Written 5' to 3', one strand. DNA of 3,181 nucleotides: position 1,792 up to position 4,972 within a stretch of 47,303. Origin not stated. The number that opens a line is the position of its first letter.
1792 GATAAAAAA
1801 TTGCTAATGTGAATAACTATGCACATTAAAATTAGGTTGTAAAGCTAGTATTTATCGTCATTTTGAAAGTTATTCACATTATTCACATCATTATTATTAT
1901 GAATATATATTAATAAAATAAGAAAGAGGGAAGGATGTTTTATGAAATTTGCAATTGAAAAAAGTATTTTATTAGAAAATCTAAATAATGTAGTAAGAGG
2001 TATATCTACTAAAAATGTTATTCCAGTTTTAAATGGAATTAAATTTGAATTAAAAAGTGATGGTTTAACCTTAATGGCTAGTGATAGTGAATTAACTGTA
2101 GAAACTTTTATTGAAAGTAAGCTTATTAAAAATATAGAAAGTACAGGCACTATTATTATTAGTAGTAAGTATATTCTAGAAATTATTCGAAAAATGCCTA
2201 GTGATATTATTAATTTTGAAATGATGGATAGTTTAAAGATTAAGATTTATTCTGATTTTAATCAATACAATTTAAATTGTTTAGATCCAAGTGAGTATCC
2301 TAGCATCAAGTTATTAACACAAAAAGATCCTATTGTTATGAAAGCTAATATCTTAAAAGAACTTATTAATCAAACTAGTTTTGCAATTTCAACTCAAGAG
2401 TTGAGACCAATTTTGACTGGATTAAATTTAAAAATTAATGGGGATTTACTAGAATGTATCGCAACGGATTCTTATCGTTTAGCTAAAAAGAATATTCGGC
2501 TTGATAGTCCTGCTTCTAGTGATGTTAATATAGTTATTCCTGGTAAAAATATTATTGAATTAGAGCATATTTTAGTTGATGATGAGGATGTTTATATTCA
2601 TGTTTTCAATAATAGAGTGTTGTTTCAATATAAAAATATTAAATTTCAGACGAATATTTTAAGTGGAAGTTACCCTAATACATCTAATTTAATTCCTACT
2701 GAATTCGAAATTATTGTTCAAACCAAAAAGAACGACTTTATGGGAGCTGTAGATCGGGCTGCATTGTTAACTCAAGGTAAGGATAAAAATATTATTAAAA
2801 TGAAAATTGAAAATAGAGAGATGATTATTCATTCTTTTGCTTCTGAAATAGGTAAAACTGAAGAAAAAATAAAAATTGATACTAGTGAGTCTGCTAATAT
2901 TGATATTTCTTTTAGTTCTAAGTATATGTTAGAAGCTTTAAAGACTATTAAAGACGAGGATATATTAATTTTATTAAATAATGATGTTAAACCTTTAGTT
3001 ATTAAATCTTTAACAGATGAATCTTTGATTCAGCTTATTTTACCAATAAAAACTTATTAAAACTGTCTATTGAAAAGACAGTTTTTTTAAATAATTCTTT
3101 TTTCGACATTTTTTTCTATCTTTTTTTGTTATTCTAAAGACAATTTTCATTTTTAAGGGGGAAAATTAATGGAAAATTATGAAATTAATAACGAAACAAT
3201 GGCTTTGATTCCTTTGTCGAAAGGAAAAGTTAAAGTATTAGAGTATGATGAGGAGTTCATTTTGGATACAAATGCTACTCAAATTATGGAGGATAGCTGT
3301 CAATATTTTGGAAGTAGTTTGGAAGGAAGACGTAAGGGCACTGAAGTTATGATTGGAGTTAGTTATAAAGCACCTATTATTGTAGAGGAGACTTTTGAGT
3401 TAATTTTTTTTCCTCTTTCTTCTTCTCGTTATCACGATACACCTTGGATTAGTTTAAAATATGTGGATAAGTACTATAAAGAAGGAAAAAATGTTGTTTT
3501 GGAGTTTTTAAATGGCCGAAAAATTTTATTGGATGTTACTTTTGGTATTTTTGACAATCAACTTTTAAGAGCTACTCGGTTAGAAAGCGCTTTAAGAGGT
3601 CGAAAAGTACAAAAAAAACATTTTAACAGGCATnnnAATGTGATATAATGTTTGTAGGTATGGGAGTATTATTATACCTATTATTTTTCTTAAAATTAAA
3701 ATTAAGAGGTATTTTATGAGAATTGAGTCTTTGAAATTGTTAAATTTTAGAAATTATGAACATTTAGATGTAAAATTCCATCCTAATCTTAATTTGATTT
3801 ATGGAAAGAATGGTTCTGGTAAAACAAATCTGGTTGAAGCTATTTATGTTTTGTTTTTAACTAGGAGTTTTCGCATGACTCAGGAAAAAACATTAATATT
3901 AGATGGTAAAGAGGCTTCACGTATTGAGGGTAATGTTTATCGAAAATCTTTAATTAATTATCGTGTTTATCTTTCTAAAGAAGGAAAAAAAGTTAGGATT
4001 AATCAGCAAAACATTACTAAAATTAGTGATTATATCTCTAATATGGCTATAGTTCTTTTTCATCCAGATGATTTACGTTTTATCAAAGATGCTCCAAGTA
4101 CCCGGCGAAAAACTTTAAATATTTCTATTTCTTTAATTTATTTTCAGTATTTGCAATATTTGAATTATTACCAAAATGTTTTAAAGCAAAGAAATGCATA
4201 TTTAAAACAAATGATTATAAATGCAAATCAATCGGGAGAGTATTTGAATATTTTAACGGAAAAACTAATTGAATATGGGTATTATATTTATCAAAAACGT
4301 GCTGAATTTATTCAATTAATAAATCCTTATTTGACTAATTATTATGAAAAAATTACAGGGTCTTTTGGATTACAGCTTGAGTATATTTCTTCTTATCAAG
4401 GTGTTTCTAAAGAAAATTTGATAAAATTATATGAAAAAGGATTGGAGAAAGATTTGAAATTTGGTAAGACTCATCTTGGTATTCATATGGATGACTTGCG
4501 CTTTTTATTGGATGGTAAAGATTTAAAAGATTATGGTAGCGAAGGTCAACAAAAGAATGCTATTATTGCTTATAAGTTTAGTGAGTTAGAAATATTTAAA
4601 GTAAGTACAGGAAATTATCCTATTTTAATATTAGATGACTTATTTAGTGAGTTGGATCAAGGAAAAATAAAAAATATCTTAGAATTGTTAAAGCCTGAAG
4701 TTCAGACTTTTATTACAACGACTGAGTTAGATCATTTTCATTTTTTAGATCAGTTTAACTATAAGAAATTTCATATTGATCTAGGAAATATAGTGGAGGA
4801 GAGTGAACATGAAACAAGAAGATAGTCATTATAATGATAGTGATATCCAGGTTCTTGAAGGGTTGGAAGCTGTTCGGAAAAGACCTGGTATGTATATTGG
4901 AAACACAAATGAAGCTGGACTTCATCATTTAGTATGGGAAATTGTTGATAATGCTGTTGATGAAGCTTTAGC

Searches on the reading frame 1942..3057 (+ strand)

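Call 69: search_protein_families(library=pfam, proteins=[window:1942-3057:+], max_evalue=0.00001)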
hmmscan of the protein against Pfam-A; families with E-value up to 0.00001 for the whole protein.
window:1942-3057:+ (372 aa): 3 families
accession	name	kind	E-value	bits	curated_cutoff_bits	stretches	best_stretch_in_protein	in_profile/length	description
PF02767.21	DNA_pol3_beta_2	-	4.8e-37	127.2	27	1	134-246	3-116/116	DNA polymerase III beta subunit, central domain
PF00712.24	DNA_pol3_beta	-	1.4e-34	119.3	24.4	2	1-122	1-119/120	DNA polymerase III beta subunit, N-terminal domain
PF02768.20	DNA_pol3_beta_3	-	3e-26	92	27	1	249-369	2-120/121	DNA polymerase III beta subunit, C-terminal domain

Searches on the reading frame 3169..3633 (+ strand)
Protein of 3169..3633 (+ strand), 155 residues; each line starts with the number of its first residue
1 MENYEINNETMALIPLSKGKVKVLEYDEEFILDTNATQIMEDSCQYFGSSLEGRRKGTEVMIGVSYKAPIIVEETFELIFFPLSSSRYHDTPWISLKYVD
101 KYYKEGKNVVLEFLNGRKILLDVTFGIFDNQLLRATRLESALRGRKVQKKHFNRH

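Call 69: search_protein_families(library=pfam, proteins=[window:3169-3633:+], max_evalue=0.00001)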
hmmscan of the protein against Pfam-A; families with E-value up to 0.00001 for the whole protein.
window:3169-3633:+ (155 aa): 1 family
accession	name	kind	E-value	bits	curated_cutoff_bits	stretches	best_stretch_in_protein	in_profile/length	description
PF06338.17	ComK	-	2.3e-38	131.8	22.3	1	1-145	1-150/152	ComK protein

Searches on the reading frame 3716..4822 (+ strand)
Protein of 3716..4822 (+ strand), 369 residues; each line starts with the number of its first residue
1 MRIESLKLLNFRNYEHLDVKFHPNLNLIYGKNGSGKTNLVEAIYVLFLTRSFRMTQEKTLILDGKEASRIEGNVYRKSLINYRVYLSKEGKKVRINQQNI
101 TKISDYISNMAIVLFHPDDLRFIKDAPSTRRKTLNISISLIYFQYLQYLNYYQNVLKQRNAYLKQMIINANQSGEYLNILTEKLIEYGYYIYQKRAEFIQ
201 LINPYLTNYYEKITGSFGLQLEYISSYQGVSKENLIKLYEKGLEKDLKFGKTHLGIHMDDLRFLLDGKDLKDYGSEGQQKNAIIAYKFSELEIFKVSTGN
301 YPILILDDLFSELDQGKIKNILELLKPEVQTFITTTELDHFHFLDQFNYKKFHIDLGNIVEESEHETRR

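Call 69: search_protein_families(library=pfam, proteins=[window:3716-4822:+], max_evalue=0.00001)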
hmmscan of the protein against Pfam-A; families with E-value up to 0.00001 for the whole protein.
window:3716-4822:+ (369 aa): 5 families
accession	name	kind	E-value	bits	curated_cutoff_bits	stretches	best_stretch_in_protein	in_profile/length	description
PF02463.25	SMC_N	-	1.1e-22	81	40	1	3-345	2-206/220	RecF/RecN/SMC N terminal domain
PF13476.12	AAA_23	-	2.3e-12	48.4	27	1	5-162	1-146/201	AAA domain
PF13175.12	AAA_15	-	8.7e-11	42.5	32.1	1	1-232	1-212/374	AAA ATPase domain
PF13304.12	AAA_21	-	1.7e-08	35.4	27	1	25-335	1-297/304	AAA domain, putative AbiEii toxin, Type IV TA system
PF13555.12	AAA_29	-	2.9e-06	27.4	27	1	4-51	2-50/61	P-loop containing region of AAA domain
